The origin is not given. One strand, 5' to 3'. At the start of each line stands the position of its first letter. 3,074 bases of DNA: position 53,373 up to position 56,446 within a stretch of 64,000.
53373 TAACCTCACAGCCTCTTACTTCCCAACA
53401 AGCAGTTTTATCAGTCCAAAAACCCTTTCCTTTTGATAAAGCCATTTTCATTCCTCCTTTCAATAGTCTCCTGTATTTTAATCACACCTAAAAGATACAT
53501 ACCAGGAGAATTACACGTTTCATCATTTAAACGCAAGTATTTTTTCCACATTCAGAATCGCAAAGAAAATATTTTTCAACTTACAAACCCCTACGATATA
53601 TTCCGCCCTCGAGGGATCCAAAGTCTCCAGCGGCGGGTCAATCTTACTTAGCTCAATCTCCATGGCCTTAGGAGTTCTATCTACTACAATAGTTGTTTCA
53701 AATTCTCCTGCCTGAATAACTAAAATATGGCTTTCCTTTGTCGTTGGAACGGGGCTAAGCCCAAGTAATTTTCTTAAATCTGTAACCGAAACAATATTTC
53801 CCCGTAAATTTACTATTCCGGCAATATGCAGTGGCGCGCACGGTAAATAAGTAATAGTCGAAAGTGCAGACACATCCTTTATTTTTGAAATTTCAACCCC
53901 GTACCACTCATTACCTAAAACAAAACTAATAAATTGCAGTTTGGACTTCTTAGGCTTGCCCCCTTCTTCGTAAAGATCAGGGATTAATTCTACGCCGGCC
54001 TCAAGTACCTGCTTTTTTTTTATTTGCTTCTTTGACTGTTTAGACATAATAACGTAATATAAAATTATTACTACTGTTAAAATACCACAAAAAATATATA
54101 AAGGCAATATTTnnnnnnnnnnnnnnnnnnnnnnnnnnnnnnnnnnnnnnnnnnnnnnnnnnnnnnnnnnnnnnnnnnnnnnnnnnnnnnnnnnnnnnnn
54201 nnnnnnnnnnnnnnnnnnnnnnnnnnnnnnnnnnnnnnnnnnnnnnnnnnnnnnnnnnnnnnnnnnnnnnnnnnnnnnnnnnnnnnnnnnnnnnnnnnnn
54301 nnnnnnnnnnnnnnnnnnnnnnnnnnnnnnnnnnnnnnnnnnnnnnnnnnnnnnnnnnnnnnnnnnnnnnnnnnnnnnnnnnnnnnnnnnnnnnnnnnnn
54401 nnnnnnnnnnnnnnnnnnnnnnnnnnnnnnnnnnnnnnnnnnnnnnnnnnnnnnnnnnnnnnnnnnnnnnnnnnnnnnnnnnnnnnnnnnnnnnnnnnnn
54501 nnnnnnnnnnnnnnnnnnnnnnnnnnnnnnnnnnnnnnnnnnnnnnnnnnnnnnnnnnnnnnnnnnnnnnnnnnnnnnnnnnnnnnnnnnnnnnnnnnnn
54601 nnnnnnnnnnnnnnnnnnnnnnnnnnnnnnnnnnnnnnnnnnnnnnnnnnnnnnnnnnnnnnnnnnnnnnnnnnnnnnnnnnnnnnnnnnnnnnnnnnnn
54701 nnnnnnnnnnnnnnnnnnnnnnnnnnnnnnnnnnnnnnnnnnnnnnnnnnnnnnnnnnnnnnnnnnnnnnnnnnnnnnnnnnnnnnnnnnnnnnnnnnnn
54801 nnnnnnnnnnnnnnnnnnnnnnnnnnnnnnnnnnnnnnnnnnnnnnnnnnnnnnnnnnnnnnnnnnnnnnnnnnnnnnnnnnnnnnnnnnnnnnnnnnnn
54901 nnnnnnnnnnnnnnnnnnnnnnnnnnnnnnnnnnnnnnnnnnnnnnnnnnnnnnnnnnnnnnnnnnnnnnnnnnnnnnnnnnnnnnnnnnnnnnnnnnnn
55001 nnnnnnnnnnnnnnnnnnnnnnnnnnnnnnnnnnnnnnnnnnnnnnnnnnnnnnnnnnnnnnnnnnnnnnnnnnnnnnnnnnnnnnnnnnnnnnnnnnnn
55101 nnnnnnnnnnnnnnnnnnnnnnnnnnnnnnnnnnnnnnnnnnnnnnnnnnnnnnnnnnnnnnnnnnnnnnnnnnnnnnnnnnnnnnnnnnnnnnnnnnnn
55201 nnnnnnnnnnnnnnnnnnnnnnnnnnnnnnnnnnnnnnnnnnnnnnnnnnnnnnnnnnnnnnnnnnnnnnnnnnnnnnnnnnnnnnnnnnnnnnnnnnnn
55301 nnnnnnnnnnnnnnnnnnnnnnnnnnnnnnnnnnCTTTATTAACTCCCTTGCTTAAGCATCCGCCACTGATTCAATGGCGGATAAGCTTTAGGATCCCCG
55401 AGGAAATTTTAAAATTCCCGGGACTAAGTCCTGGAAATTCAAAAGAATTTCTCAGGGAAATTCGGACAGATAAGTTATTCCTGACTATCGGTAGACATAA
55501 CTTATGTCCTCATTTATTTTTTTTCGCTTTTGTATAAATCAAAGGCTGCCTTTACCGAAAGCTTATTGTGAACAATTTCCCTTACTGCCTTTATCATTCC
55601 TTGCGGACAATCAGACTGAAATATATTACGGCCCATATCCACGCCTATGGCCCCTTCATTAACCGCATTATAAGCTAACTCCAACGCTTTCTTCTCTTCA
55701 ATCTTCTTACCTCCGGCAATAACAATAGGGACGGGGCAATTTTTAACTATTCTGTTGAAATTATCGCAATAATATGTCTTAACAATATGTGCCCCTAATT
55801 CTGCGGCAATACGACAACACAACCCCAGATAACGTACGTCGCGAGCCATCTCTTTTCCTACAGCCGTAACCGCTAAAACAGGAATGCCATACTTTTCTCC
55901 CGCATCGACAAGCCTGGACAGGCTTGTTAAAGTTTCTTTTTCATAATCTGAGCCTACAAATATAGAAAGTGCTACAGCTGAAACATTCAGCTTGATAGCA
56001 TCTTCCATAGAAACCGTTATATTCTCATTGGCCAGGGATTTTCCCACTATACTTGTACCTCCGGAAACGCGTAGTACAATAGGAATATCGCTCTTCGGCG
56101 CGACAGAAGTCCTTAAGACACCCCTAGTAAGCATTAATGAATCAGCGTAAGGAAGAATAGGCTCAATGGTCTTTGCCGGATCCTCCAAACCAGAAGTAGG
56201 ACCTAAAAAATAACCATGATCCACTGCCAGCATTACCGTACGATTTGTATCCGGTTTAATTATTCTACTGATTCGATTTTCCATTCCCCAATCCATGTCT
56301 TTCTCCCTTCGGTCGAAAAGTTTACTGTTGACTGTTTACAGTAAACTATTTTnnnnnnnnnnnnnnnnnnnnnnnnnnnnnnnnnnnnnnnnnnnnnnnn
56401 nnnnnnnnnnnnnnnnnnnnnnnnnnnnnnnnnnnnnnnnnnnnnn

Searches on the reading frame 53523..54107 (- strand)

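Call 50: search_protein_families(library=pfam, proteins=[window:53523-54107:-], max_evalue=0.001)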
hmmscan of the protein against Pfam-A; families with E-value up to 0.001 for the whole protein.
window:53523-54107:- (194 aa): 1 family
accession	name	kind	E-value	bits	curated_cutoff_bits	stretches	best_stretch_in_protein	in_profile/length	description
PF01584.24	CheW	-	9.2e-28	97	23.5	1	58-192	1-135/138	CheW-like domain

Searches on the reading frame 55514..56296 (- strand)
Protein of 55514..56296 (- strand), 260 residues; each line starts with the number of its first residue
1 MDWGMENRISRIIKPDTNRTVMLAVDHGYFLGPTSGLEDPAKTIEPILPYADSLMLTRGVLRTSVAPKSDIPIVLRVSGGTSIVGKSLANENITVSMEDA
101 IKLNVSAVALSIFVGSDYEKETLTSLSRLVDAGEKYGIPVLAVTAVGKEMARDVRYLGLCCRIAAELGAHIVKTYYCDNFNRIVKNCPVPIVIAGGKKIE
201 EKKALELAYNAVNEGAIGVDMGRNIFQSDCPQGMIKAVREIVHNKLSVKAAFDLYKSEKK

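Call 50: search_protein_families(library=pfam, proteins=[window:55514-56296:-], max_evalue=0.001)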
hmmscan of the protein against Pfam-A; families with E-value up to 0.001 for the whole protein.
window:55514-56296:- (260 aa): 1 family
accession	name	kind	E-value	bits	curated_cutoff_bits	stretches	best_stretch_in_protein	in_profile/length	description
PF01791.15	DeoC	-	2.5e-26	93.2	23.8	1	20-228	1-229/229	DeoC/LacD family aldolase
